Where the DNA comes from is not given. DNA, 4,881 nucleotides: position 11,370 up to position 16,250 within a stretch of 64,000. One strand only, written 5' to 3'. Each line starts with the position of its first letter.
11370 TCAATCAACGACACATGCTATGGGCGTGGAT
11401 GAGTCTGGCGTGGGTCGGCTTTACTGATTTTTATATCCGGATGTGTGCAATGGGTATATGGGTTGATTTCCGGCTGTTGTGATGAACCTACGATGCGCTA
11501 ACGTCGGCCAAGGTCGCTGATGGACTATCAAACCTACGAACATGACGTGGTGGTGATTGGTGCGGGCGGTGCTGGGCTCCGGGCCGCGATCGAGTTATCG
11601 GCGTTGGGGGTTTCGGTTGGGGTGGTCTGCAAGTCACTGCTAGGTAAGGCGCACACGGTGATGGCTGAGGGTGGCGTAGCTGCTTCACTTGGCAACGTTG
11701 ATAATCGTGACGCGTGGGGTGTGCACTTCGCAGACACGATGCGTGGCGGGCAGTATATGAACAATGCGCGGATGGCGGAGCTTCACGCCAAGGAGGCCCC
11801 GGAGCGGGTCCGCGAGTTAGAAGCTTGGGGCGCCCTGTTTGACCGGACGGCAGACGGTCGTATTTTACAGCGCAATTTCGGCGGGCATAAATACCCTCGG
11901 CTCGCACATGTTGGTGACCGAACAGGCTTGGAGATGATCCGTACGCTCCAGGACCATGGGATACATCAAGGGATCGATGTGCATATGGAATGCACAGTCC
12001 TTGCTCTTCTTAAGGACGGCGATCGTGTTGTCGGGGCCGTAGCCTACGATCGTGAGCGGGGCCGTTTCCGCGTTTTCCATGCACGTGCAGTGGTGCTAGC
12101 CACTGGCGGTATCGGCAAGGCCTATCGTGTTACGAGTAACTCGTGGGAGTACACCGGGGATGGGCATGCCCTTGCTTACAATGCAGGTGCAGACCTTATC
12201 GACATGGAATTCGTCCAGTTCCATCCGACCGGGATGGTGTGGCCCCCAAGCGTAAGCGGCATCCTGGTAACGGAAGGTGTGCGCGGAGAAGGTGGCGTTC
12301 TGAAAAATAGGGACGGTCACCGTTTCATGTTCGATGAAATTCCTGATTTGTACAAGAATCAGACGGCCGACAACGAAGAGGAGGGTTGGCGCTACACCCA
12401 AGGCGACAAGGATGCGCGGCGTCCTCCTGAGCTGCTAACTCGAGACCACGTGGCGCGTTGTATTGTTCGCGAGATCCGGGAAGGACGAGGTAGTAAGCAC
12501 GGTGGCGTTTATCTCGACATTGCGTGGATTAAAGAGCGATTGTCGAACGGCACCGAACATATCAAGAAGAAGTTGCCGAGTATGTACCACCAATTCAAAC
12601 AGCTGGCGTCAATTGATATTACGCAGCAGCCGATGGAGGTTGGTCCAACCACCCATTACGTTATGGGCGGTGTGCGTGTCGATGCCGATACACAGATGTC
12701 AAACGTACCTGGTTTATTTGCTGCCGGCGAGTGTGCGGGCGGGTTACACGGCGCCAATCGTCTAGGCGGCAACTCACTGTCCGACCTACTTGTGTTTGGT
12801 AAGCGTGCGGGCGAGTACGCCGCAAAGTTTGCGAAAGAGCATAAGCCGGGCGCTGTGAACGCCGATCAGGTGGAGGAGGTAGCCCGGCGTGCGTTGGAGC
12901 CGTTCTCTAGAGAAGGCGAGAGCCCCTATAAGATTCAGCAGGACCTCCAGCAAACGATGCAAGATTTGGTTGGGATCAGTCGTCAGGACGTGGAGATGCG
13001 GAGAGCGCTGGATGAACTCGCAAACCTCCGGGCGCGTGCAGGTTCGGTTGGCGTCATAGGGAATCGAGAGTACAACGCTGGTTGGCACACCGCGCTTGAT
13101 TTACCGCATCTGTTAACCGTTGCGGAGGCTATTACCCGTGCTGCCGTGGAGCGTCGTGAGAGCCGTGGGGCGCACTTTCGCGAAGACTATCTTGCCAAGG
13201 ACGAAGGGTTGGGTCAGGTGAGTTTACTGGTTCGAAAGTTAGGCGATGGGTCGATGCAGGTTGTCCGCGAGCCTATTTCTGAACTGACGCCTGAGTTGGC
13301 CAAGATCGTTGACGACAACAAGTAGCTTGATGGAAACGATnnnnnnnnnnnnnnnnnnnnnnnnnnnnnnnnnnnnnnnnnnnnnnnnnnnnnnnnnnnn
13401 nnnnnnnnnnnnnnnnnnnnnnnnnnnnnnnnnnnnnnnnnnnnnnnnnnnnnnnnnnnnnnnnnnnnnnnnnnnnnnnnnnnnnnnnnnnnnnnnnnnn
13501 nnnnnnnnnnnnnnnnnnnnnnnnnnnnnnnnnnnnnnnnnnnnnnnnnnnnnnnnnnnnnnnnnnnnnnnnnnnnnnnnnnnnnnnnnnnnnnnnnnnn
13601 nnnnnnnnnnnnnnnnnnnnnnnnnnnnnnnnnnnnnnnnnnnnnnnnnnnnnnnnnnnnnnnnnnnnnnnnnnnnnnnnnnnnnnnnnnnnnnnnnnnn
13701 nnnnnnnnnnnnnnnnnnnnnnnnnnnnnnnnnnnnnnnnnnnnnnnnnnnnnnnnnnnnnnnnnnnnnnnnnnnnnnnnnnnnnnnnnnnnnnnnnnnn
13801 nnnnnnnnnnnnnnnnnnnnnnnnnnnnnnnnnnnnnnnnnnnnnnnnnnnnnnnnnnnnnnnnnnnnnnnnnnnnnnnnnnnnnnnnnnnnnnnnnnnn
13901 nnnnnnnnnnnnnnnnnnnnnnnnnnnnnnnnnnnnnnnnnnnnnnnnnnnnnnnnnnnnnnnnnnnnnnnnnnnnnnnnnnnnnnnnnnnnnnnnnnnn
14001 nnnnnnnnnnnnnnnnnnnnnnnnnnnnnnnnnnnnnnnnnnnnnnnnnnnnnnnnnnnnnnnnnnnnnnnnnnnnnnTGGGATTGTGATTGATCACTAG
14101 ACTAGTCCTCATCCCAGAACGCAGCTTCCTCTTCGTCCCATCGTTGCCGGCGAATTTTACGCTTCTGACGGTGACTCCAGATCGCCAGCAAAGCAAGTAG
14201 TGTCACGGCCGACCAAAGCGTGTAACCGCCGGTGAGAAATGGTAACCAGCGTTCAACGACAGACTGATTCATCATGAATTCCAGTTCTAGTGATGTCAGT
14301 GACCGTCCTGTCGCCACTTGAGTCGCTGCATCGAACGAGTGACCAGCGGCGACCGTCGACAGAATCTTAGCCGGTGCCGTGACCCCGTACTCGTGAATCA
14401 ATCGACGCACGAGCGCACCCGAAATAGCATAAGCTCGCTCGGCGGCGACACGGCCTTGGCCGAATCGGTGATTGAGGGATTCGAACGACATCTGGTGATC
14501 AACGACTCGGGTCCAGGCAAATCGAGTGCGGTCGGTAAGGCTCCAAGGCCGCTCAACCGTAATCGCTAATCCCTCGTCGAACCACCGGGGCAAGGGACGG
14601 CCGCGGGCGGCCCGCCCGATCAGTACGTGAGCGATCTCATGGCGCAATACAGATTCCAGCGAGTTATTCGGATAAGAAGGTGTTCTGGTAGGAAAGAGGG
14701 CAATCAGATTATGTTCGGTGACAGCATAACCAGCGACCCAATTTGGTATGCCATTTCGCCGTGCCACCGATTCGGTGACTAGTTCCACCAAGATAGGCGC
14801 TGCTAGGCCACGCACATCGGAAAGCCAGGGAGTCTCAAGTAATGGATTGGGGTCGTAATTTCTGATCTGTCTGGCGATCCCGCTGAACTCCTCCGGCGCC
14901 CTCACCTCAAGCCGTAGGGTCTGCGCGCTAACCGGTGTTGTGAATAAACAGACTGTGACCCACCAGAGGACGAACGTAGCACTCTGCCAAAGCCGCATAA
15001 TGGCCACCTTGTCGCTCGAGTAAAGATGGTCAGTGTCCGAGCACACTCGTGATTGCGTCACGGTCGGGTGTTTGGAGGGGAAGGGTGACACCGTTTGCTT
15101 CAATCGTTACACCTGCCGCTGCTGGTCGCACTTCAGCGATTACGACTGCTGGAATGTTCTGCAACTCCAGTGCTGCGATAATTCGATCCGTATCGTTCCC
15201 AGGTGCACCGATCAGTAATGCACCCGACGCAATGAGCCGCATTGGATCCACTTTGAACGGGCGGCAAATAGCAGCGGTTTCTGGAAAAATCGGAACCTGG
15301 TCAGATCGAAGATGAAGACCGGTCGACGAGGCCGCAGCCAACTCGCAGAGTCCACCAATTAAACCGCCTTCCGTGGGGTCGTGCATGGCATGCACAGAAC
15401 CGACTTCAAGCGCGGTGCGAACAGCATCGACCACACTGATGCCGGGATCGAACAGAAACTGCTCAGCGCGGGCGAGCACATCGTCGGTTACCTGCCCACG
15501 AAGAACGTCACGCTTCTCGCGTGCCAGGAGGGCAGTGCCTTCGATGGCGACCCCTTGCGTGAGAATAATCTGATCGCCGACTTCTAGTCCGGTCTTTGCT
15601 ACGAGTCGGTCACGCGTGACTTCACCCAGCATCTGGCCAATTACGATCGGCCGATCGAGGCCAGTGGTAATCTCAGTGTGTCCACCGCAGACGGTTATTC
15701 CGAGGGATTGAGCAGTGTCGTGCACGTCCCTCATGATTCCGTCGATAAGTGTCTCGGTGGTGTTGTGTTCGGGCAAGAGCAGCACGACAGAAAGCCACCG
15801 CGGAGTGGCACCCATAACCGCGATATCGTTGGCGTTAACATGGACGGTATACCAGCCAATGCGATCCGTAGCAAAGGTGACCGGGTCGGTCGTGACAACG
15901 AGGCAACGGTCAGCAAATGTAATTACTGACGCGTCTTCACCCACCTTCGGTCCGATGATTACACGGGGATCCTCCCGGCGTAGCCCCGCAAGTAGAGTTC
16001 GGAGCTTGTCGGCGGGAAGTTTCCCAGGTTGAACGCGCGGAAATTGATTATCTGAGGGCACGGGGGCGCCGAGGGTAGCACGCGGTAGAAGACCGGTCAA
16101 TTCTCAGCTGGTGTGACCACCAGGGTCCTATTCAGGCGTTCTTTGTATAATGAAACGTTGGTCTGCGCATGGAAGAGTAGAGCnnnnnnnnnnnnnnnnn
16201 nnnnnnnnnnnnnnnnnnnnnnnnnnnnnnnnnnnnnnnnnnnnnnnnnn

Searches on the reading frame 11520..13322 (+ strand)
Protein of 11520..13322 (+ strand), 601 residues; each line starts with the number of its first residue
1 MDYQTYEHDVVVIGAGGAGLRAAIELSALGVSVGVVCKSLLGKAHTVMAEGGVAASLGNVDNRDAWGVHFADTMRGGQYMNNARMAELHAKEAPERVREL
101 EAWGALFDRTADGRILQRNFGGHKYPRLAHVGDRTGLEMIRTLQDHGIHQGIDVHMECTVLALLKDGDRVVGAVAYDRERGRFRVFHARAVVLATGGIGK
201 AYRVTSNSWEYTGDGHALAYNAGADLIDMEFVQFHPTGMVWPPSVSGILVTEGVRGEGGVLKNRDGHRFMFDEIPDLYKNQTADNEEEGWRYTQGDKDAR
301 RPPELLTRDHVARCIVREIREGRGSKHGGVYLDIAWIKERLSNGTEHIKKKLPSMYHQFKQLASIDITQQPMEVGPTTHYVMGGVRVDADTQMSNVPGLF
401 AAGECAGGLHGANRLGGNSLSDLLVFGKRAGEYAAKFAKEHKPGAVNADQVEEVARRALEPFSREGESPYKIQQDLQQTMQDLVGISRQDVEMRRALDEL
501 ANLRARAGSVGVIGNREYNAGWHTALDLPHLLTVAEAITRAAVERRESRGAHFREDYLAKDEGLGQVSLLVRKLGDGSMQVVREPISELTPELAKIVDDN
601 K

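Call 36: search_protein_families(library=pfam, proteins=[window:11520-13322:+], max_evalue=0.00001)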
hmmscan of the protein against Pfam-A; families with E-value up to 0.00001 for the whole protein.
window:11520-13322:+ (601 aa): 4 families
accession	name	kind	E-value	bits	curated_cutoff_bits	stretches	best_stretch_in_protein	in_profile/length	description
PF00890.30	FAD_binding_2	-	2.6e-94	317.2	20.4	1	9-420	1-414/414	FAD binding domain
PF02910.25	Succ_DH_flav_C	-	4.2e-23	82.2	20.8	1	474-570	2-100/130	Fumarate reductase flavoprotein C-term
PF07992.20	Pyr_redox_2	-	7.4e-10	39.1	26.1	0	8-36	1-29/291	Pyridine nucleotide-disulphide oxidoreductase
PF03486.20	HI0933_like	-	6.4e-09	36.1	50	0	137-431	109-242/244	HI0933-like protein Rossmann domain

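Call 55: find_homologous_proteins(query=window:11520-13322:+, max_evalue=1e-100)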
Query window:11520-13322:+ (601 aa): 8000 proteins with E <= 1e-100 among 8000 candidates; the best 120 are listed.
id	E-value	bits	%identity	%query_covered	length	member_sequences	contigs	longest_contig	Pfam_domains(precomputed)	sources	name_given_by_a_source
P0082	0.0e+0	1357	99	100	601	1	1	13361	PF01266.31,PF00890.31,PF07992.21,PF03486.21,PF02910.26,PF01134.29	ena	-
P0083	0.0e+0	1357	99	100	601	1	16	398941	PF01266.31,PF00890.31,PF07992.21,PF03486.21,PF02910.26,PF01134.29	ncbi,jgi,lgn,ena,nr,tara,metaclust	ncbi:MAG: fumarate reductase/succinate dehydrogenase flavoprotein subunit [Acidobacteria bacterium]|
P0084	0.0e+0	1356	99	100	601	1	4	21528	PF01266.31,PF00890.31,PF07992.21,PF03486.21,PF02910.26,PF01134.29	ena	-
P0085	0.0e+0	1355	99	100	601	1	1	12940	PF01266.31,PF00890.31,PF07992.21,PF03486.21,PF02910.26,PF01134.29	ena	-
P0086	0.0e+0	1355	99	100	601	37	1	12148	PF01266.31,PF00890.31,PF07992.21,PF03486.21,PF02910.26,PF01134.29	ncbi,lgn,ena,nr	ncbi:MAG: fumarate reductase/succinate dehydrogenase flavoprotein subunit [Acidobacteriota bacterium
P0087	0.0e+0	1355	99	100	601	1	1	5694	PF01266.31,PF00890.31,PF07992.21,PF03486.21,PF02910.26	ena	-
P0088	0.0e+0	1354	99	100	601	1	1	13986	PF01266.31,PF00890.31,PF07992.21,PF03486.21,PF02910.26,PF01134.29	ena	-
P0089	0.0e+0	1354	99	100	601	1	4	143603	PF01266.31,PF00890.31,PF07992.21,PF03486.21,PF02910.26,PF01134.29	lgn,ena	-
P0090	0.0e+0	1354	99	100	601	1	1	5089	PF01266.31,PF00890.31,PF07992.21,PF03486.21,PF02910.26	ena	-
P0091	0.0e+0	1353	99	100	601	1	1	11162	PF01266.31,PF00890.31,PF07992.21,PF03486.21,PF02910.26,PF01134.29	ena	-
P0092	0.0e+0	1348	99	100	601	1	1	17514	PF01266.31,PF00890.31,PF07992.21,PF03486.21,PF02910.26,PF01134.29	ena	-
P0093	0.0e+0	1347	98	100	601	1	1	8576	PF00890.31,PF07992.21,PF03486.21,PF02910.26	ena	-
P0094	0.0e+0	1346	98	100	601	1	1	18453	PF01266.31,PF00890.31,PF07992.21,PF03486.21,PF02910.26,PF01134.29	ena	-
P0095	0.0e+0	1212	87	100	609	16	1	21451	PF01266.31,PF00890.31,PF07992.21,PF03486.21,PF02910.26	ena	-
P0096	0.0e+0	1210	-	-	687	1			PF01266.31,PF00890.31,PF07992.21,PF03486.21,PF02910.26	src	-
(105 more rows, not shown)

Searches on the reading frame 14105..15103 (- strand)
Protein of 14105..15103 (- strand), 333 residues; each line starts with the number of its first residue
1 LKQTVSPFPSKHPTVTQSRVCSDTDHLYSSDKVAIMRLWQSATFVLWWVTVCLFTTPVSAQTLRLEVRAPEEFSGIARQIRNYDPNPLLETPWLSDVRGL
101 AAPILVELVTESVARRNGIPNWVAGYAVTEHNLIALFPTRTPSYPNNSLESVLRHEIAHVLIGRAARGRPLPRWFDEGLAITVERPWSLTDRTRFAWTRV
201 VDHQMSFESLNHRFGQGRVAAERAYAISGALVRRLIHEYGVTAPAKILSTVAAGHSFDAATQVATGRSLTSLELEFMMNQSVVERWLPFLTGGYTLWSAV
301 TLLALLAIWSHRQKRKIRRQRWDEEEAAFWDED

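Call 37: search_protein_families(library=pfam, proteins=[window:14105-15103:-], max_evalue=0.00001)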
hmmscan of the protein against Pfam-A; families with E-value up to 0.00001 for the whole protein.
window:14105-15103:- (333 aa): 1 family
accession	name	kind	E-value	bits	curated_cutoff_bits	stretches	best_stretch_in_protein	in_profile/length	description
PF13485.12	Peptidase_MA_2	-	2.1e-12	47.7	32.4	1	120-274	40-193/201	Peptidase MA superfamily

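Call 39: search_protein_families(library=ncbifam, proteins=[window:14105-15103:-], max_evalue=0.001)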
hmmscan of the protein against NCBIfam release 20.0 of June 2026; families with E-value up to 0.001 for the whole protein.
window:14105-15103:- (333 aa): 1 family
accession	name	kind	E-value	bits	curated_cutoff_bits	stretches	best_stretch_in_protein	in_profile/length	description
NF033876.2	flagella_HExxH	equivalog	6.9e-08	32.3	205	1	146-281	126-264/384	flagellinolysin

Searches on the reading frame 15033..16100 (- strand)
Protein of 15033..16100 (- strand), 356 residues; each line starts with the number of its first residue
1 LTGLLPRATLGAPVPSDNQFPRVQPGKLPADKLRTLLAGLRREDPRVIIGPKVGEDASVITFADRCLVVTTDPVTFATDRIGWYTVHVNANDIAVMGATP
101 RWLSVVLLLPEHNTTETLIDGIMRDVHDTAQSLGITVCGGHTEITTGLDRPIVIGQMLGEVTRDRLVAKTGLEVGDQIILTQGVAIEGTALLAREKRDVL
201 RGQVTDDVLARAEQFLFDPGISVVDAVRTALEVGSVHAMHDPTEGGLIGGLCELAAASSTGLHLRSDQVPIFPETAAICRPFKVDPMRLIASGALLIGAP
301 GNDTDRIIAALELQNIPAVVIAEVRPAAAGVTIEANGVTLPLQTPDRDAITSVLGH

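Call 37: search_protein_families(library=pfam, proteins=[window:15033-16100:-], max_evalue=0.00001)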
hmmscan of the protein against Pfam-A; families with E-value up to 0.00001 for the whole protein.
window:15033-16100:- (356 aa): 2 families
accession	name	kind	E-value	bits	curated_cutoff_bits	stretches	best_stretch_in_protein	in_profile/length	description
PF00586.29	AIRS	-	5.9e-21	75.4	24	1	54-161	1-112/112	AIR synthase related protein, N-terminal domain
PF02769.27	AIRS_C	-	6.6e-20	72.3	23.1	1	173-327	1-148/156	AIR synthase related protein, C-terminal domain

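Call 39: search_protein_families(library=ncbifam, proteins=[window:15033-16100:-], max_evalue=0.001)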
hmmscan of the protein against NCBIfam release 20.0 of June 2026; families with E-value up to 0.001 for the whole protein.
window:15033-16100:- (356 aa): 19 families
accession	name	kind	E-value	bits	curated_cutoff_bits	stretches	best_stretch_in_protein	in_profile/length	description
TIGR02124.1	hypE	equivalog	7.9e-32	110.5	251.6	1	54-328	33-304/332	hydrogenase expression/formation protein HypE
TIGR01379.1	thiL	equivalog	1.3e-24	86.8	184.15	1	52-339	22-308/320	thiamine-phosphate kinase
TIGR00476.1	selD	equivalog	2.9e-24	85.8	125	1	27-279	14-261/311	selenide, water dikinase SelD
NF004351.0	PRK05731.1-4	equivalog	4.2e-17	62.2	324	1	41-334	27-306/321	thiamine-phosphate kinase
NF010705.0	PRK14105.1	equivalog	4.6e-14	52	291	1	27-330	20-332/345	selenide, water dikinase SelD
NF004353.0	PRK05731.2-2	equivalog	5.7e-14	51.9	301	1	52-291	17-247/311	thiamine-phosphate kinase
NF002098.0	PRK00943.1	equivalog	1.2e-13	50.7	299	1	42-277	37-263/347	selenide, water dikinase SelD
TIGR04049.1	AIR_rel_sll0787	hypoth_equivalog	1e-11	44.5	321.3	1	81-180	75-166/318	sll0787 family AIR synthase-like protein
TIGR01736.1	FGAM_synth_II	equivalog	1.7e-11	43.2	525.75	1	34-271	39-282/718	phosphoribosylformylglycinamidine synthase subunit PurL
TIGR03267.1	methan_mark_2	hypoth_equivalog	8.2e-11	41.5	365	1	52-324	42-295/323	methanogenesis marker 2 protein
TIGR04050.1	MSMEG_0567_Cter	hypoth_equivalog_domain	1.1e-09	38.2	312.2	1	36-277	15-233/296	MSMEG_0567/sll0787 family protein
NF004350.0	PRK05731.1-1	equivalog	1.7e-09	37.1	441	1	78-275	61-245/325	thiamine-phosphate kinase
NF002290.1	PRK01213.1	equivalog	1.8e-09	36.3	648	1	92-271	100-281/723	phosphoribosylformylglycinamidine synthase subunit PurL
NF004354.0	PRK05731.2-3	equivalog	3.1e-07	30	204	1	78-182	46-145/273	thiamine-phosphate kinase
TIGR00878.1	purM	equivalog_domain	7.8e-07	28.6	236.35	1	79-253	75-255/332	phosphoribosylformylglycinamidine cyclo-ligase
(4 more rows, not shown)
